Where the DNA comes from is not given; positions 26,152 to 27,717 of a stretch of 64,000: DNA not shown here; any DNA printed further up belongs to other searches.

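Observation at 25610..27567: Isp1 (cytochrome b) and Isp2 (HdrD-like) inserted between hydrogenase small and large subunit genes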

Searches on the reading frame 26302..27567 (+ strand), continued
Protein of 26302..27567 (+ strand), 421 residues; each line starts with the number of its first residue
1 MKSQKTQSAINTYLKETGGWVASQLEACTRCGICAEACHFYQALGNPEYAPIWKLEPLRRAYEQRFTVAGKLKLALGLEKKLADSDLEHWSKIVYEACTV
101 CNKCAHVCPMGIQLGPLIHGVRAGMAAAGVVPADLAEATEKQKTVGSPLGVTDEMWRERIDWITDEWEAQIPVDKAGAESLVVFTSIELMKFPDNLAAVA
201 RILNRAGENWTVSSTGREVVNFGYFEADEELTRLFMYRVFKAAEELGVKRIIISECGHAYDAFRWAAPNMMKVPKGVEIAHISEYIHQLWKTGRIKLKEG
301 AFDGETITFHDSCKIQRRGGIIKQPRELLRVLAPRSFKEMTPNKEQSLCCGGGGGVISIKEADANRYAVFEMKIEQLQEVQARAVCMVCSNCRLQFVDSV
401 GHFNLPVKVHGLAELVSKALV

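Call 59: predict_structure(alignment_id=A1)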
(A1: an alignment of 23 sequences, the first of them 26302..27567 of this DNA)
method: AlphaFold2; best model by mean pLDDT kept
length: 421 residues; sequences in the alignment: 23
mean_pLDDT: 83.9   pTM: 0.84
mean pLDDT of the five models: 83.9, 79.1, 77.1, 77.1, 73.8
residues with pLDDT >= 90: 153; 70-90: 219; 50-70: 42; < 50: 7
segments of 3 or more residues with pLDDT < 50: 343-346
pLDDT, mean of each block of 10 residues (from residue 1): 62 83 74 74 81 82 89 90 82 72 64 76 79 84 83 89 94 94 88 94 98 78 72 87 93 83 84 89 96 98 94 69 92 94 52 69 85 87 92 88 94 97 94
secondary structure, 60 per line:
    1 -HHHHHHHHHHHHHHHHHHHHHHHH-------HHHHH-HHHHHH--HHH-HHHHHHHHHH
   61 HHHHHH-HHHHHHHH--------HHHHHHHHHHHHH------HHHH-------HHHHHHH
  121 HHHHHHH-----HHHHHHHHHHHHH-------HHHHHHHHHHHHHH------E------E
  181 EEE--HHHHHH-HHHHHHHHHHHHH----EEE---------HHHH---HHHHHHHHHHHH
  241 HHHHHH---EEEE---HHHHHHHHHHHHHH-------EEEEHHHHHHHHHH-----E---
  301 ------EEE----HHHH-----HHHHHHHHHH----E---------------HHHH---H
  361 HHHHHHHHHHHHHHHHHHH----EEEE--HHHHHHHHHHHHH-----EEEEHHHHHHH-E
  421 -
elements in order: H2-25 H33-37 H39-44 H51-66 H68-75 H84-96 H103-106 H114-127 H133-145 H153-166 E180-183 H186-191 H193-205 E210-212 H222-225 H229-246 E250-253 H257-270 E278-281 H282-291 E307-309 H314-317 H323-332 H353-356 H360-379 E384-387 H390-402 E408-411 H412-418

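Call 62: fold_search(model_id=the predicted structure, library=pdb)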
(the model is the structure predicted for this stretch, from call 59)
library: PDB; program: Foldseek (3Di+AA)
matches with E <= 10: 722; with E <= 0.001: 8
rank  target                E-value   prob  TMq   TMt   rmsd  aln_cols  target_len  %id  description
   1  9ojn                  2.2e-14  1.00  0.74  0.43   4.8       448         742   20  Structure of Mycobacterium smegmatis EtfD (released 2025-05-21)
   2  9a6l_A                1.1e-07  1.00  0.45  0.75   4.8       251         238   20  Integrative model of LUTA-LUTB by crosslinking MS and deep learning (released 2024-09-18)
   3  5odc_B                2.0e-05  1.00  0.45  0.63   4.5       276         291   18  Heterodisulfide reductase / [NiFe]-hydrogenase complex from Methanothermococcus thermolithotrophicus at 2.3 A resoluti (released 2017-08-30)
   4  8rwn_B                2.9e-05  1.00  0.43  0.62   4.9       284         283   17  CryoEM structure of the Hdr(ABC)2 subunits of the Elp-Hdr complex of Methanothermobacter marburgensis (released 2025-05-14)
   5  8rvy_b                4.1e-05  1.00  0.43  0.61   4.6       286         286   17  CryoEM structure of the Elp-Hdr complex of Methanothermobacter marburgensis state 1 (composite structure) (released 2025-05-14)
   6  7bkb_B                5.1e-05  1.00  0.45  0.62   5.3       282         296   17  Formate dehydrogenase - heterodisulfide reductase - formylmethanofuran dehydrogenase complex from Methanospirillum hun (released 2021-09-29)
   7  8rvu_B                9.9e-05  1.00  0.42  0.60   5.1       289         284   17  CryoEM structure of the Elp-Hdr complex of Methanothermobacter marburgensis state 2 (composite structure) (released 2025-05-14)
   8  8rvy_B                1.1e-04  1.00  0.44  0.61   4.8       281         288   17  CryoEM structure of the Elp-Hdr complex of Methanothermobacter marburgensis state 1 (composite structure) (released 2025-05-14)
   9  5evc_A                3.1e-03  1.00  0.26  0.40   8.6       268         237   13  Crystal structure of putative aspartate racemase from Salmonella Typhimurium complexed with sulfate and potassium (released 2015-12-02)
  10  2gzm_B                3.4e-03  1.00  0.26  0.35   8.7       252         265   12  Crystal Structure of the Glutamate Racemase from Bacillus anthracis (released 2007-05-29)
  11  3s7z_B                3.4e-03  1.00  0.26  0.39   8.4       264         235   13  Crystal Structure of Putative Aspartate Racemase from Salmonella Typhimurium Complexed with Succinate (released 2011-10-05)
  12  3s81_B                4.5e-03  0.99  0.24  0.36   8.6       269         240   12  Crystal Structure of Putative Aspartate Racemase from Salmonella Typhimurium (released 2011-06-15)
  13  5hj7_B                4.7e-03  1.00  0.25  0.36   9.6       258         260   12  Glutamate Racemase Mycobacterium tuberculosis (MurI) with bound D-glutamate, 2.3 Angstrom resolution, X-ray diffractio (released 2016-05-25)
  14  3kwl                  4.9e-03  1.00  0.53  0.46   9.3       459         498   12  Crystal structure of a hypothetical protein from Helicobacter pylori (released 2010-12-01)
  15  5lfd_A                5.1e-03  0.98  0.22  0.32   9.7       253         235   13  Crystal structure of allantoin racemase from Pseudomonas fluorescens AllR (released 2017-05-10)
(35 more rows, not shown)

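Call 71: search_protein_families(library=pfam, proteins=[L013:940-1635:+, L013:1464-3050:+, L013:3164-3562:-, L013:3852-4385:+, L013:4666-5217:+, L013:4890-6113:-, L013:5019-5855:+, L028:5555-6319:+], max_evalue=0.001)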
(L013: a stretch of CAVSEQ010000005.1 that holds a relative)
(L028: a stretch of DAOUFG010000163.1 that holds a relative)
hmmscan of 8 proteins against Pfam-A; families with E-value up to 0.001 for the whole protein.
L013:940-1635:+ (231 aa): 0 families

L013:1464-3050:+ (528 aa): 7 families
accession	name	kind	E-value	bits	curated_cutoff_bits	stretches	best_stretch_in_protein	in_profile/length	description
PF02754.22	CCG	-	7.7e-10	39.2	20.6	1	414-498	1-80/85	Cysteine-rich domain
PF13183.11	Fer4_8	-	2.5e-09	38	27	1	126-214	3-68/68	4Fe-4S dicluster domain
PF13534.11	Fer4_17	-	1.6e-07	32.2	22.2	1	127-215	1-61/61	4Fe-4S dicluster domain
PF13187.11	Fer4_9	-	2.5e-07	31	27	0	199-216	1-18/52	4Fe-4S dicluster domain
PF13237.11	Fer4_10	-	1.3e-06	28.7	25.5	0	199-216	8-22/53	4Fe-4S dicluster domain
PF12838.12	Fer4_7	-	0.00011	23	27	0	128-214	2-52/52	4Fe-4S dicluster domain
PF13746.11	Fer4_18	-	0.00022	21.9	27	0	486-517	79-110/114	4Fe-4S dicluster domain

L013:3164-3562:- (132 aa): 1 family
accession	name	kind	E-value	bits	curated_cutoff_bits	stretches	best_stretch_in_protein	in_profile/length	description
PF02579.22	Nitro_FeMo-Co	-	5.7e-14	52.6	26.3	1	18-106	1-93/94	Dinitrogenase iron-molybdenum cofactor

L013:3852-4385:+ (177 aa): 0 families

L013:4666-5217:+ (183 aa): 0 families

L013:4890-6113:- (407 aa): 2 families
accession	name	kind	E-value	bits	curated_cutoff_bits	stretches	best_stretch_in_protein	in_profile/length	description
PF01053.26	Cys_Met_Meta_PP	-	2.7e-150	500.6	27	1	22-403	2-380/381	Cys/Met metabolism PLP-dependent enzyme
PF06838.17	Met_gamma_lyase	-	9.9e-05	21.5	24.2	1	147-242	142-243/405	Methionine gamma-lyase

L013:5019-5855:+ (278 aa): 0 families

L028:5555-6319:+ (254 aa): 2 families
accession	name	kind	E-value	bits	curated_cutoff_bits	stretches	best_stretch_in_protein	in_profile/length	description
PF10114.15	PocR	-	5.6e-28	98.2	23.9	1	72-226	3-155/162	Sensory domain found in PocR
PF12728.13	HTH_17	-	1.2e-11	45.1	27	1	4-51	1-48/51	Helix-turn-helix domain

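Call 77: find_related_loci(query=A3, collection=metagenome_contigs, flank=8000)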
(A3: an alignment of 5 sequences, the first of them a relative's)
Query A3 (439 aa) in metagenome_contigs; peptide patterns used: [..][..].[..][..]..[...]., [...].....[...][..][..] (x = any residue, [..] = any of these).
600 stretches matched a pattern (row limit reached: there are more); 314 encode a relative of the query (tblastn E <= 1e-3); the best 80 are kept; 80 distinct loci.
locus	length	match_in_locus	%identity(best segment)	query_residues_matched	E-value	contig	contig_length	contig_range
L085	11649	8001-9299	55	1-433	4e-155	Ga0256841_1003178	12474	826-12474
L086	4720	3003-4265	47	7-427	4e-128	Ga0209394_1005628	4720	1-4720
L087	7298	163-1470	46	1-436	2e-125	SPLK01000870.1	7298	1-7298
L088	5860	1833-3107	47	3-427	1e-125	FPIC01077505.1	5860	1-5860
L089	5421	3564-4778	37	27-433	7e-89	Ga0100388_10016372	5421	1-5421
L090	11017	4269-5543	34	1-431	9e-83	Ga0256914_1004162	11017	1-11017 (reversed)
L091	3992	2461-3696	33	14-431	7e-82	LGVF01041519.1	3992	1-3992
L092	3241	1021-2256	32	14-431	9e-82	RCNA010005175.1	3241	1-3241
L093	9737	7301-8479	35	30-432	9e-81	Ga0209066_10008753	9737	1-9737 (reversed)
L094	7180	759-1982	33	20-432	1e-80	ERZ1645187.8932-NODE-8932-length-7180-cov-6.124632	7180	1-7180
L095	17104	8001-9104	35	30-407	5e-80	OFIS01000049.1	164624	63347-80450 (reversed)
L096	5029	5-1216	33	20-428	4e-80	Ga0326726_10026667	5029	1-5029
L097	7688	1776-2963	33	27-432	2e-79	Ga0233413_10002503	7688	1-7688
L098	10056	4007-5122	35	26-407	4e-79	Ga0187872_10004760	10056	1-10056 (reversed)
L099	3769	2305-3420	35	26-407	2e-79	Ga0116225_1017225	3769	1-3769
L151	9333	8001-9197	32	30-434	2e-68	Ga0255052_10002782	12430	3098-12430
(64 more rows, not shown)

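Call 82: search_protein_families(library=pfam, proteins=[L095:32-1036:+, L095:1029-2114:+, L095:2116-2649:+, L095:2720-3163:+, L095:3437-3949:+, L095:3946-4365:+, L095:5410-6072:+, L095:7938-9197:+, L095:9295-10332:+, L095:9930-10421:+], max_evalue=0.001)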
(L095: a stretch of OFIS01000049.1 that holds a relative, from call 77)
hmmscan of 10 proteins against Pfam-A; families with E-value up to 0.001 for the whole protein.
L095:32-1036:+ (334 aa): 1 family
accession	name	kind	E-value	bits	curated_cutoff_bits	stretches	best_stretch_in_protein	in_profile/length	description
PF04055.27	Radical_SAM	-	3.4e-15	57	29.5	1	22-199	5-164/166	Radical SAM superfamily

L095:1029-2114:+ (361 aa): 1 family
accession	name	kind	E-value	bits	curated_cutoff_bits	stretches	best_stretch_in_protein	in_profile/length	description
PF21948.1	LplA-B_cat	-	8.3e-43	147.1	27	1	20-219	4-199/200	Lipoyl protein ligase A/B catalytic domain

L095:2116-2649:+ (177 aa): 1 family
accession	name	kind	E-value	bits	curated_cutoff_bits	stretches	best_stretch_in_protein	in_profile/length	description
PF13686.11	DrsE_2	-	8.8e-09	35.9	25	1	110-169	93-151/156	DsrE/DsrF/DrsH-like family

L095:2720-3163:+ (147 aa): 1 family
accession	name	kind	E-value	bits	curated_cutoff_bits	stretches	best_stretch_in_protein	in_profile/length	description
PF01597.25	GCV_H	-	2.5e-28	98.9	22.2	1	15-121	2-108/122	Glycine cleavage H-protein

L095:3437-3949:+ (170 aa): 1 family
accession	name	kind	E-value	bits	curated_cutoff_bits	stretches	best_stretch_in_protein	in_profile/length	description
PF01750.23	HycI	-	2e-16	60.5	23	1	30-160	4-128/130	Hydrogenase maturation protease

L095:3946-4365:+ (139 aa): 1 family
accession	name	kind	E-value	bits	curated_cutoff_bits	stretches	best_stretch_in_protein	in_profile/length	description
PF04809.18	HupH_C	-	1.4e-30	105.9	23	1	15-126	4-115/118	HupH hydrogenase expression protein, C-terminal conserved region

L095:5410-6072:+ (220 aa): 0 families

L095:7938-9197:+ (419 aa): 12 families
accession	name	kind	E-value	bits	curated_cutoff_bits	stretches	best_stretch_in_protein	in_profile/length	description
PF13183.11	Fer4_8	-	1.6e-13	51.4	27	1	26-109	2-68/68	4Fe-4S dicluster domain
PF02754.22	CCG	-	2.1e-12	47.4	20.6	1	302-390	2-85/85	Cysteine-rich domain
PF13534.11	Fer4_17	-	2.3e-10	41.3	22.2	1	28-110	1-61/61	4Fe-4S dicluster domain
PF12838.12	Fer4_7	-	9.1e-08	32.9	27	1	29-109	2-52/52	4Fe-4S dicluster domain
PF13237.11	Fer4_10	-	9.1e-07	29.2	25.5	1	92-114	6-22/53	4Fe-4S dicluster domain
PF00037.32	Fer4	-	2.7e-06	27.4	21.1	0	91-108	4-21/24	4Fe-4S binding domain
PF12837.12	Fer4_6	-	7.4e-05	23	25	0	93-108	7-22/24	4Fe-4S binding domain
PF12797.12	Fer4_2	-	9e-05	22.6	24.5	0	92-106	7-21/22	4Fe-4S binding domain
PF13187.11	Fer4_9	-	0.00013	22.4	27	0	28-108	1-50/52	4Fe-4S dicluster domain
PF14697.11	Fer4_21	-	0.00017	22.1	35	0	85-107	31-53/59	4Fe-4S dicluster domain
PF25160.1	LdpA_Fe-S-bd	-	0.00035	20.7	27.6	0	90-108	23-41/49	LdpA Fe-S cluster-binding domain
PF12800.12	Fer4_4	-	0.00038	21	24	0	93-108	2-17/17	4Fe-4S binding domain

L095:9295-10332:+ (345 aa): 0 families

L095:9930-10421:+ (163 aa): 0 families

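Call 83: search_protein_families(library=pfam, proteins=[L098:276-749:+, L098:536-1207:+, L098:1322-1846:+, L098:1812-2090:+, L098:2440-2931:+, L098:2958-3683:+, L098:3935-5230:+, L098:5443-5931:+, L098:5965-6447:+, L098:6347-7726:+], max_evalue=0.001)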
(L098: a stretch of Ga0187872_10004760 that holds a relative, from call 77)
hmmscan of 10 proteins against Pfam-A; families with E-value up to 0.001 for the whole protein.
L098:276-749:+ (157 aa): 0 families

L098:536-1207:+ (223 aa): 1 family
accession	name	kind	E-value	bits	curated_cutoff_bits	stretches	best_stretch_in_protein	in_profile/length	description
PF01597.25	GCV_H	-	2.5e-31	108.5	22.2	1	91-202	2-111/122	Glycine cleavage H-protein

L098:1322-1846:+ (174 aa): 2 families
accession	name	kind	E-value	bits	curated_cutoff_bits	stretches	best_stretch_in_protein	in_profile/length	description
PF13686.11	DrsE_2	-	2.5e-50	170.9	25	1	17-173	2-156/156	DsrE/DsrF/DrsH-like family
PF02635.20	DsrE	-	6.6e-08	33.2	22.7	1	32-169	17-111/116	DsrE/DsrF-like family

L098:1812-2090:+ (92 aa): 1 family
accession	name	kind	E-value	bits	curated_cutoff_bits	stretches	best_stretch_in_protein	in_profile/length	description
PF01206.22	TusA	-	3.5e-23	81.7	28.6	1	23-90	3-70/70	Sulfurtransferase TusA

L098:2440-2931:+ (163 aa): 4 families
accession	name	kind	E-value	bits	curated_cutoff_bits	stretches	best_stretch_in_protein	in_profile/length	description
PF01022.26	HTH_5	-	4e-11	43.1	22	1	48-92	2-46/47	Bacterial regulatory protein, arsR family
PF12802.13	MarR_2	-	6.5e-06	26.7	27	1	57-97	14-56/61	MarR family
PF12840.13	HTH_20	-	3.8e-05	24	27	1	45-94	1-51/51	Helix-turn-helix domain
PF01978.25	TrmB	-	0.00047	20.4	25.6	1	55-107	16-67/68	Sugar-specific transcriptional regulator TrmB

L098:2958-3683:+ (241 aa): 0 families

L098:3935-5230:+ (431 aa): 12 families
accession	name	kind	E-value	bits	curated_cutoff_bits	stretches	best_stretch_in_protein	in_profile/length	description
PF02754.22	CCG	-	1.4e-14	54.4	20.6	1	308-397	1-85/85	Cysteine-rich domain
PF13183.11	Fer4_8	-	1.7e-13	51.3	27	1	33-116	2-68/68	4Fe-4S dicluster domain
PF13534.11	Fer4_17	-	1.2e-11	45.4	22.2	1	35-117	1-61/61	4Fe-4S dicluster domain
PF12838.12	Fer4_7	-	1.5e-08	35.4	27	1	36-116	2-52/52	4Fe-4S dicluster domain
PF13237.11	Fer4_10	-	4.5e-08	33.3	25.5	1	100-118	7-26/53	4Fe-4S dicluster domain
PF13187.11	Fer4_9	-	5.1e-08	33.3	27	1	100-115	35-50/52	4Fe-4S dicluster domain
PF12837.12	Fer4_6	-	4.7e-07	29.9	25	0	100-115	7-22/24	4Fe-4S binding domain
PF12797.12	Fer4_2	-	1.2e-06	28.5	24.5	0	99-113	7-21/22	4Fe-4S binding domain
PF00037.32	Fer4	-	5.5e-06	26.4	21.1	1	100-115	6-21/24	4Fe-4S binding domain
PF12800.12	Fer4_4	-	1.9e-05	25.1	24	0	100-115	2-17/17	4Fe-4S binding domain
PF25160.1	LdpA_Fe-S-bd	-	5.4e-05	23.3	27.6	0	98-115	24-41/49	LdpA Fe-S cluster-binding domain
PF13746.11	Fer4_18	-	0.00028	21.5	27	0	99-119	58-78/114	4Fe-4S dicluster domain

L098:5443-5931:+ (162 aa): 0 families

L098:5965-6447:+ (160 aa): 0 families

L098:6347-7726:+ (459 aa): 0 families

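Call 87: search_protein_families(library=pfam, proteins=[L093:1144-2415:-, L093:1630-2481:+, L093:8519-8899:+, L093:8705-9652:-, L151:136-675:+, L151:1041-2096:+, L151:2140-3456:+, L151:3456-3833:+, L151:3984-5021:+, L098:7525-8400:-], max_evalue=0.001)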
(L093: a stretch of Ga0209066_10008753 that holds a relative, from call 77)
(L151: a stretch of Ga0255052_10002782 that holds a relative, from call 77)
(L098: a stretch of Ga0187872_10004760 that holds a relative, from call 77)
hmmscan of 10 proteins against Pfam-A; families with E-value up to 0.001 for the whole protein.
L093:1144-2415:- (423 aa): 1 family
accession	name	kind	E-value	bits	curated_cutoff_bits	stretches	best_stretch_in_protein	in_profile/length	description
PF00850.24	Hist_deacetyl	-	2e-72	244.5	27.9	1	51-335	2-295/298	Histone deacetylase domain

L093:1630-2481:+ (283 aa): 0 families

L093:8519-8899:+ (126 aa): 2 families
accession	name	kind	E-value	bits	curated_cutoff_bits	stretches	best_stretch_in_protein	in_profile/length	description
PF13686.11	DrsE_2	-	4.3e-11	43.5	25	1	65-118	99-151/156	DsrE/DsrF/DrsH-like family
PF02635.20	DsrE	-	5.3e-07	30.3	22.7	1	6-125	3-115/116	DsrE/DsrF-like family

L093:8705-9652:- (315 aa): 0 families

L151:136-675:+ (179 aa): 2 families
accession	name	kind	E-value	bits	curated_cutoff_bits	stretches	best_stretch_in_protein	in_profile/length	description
PF13686.11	DrsE_2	-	1.2e-48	165.5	25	1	22-178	2-156/156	DsrE/DsrF/DrsH-like family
PF02635.20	DsrE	-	1.2e-06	29.1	22.7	1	116-174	53-111/116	DsrE/DsrF-like family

L151:1041-2096:+ (351 aa): 1 family
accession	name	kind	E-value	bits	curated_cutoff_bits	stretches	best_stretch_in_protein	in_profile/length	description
PF03601.19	Cons_hypoth698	-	3.2e-67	227.1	24.5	1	5-331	1-303/304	Conserved hypothetical protein 698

L151:2140-3456:+ (438 aa): 2 families
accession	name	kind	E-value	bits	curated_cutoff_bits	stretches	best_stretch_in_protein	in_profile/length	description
PF00174.25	Oxidored_molyb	-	2.4e-47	161.1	24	1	123-291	6-167/169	Oxidoreductase molybdopterin binding domain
PF03404.22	Mo-co_dimer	-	5.7e-19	68.9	22.7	1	319-436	3-136/138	Mo-co oxidoreductase dimerisation domain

L151:3456-3833:+ (125 aa): 0 families

L151:3984-5021:+ (345 aa): 1 family
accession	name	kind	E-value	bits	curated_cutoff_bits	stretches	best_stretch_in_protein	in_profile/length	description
PF00291.31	PALP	-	3e-67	227.5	35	1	46-324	4-291/295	Pyridoxal-phosphate dependent enzyme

L098:7525-8400:- (291 aa): 1 family
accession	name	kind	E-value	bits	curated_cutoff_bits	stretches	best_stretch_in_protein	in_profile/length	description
PF13230.11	GATase_4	-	7.4e-56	189.5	23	1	8-278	1-263/272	Glutamine amidotransferases class-II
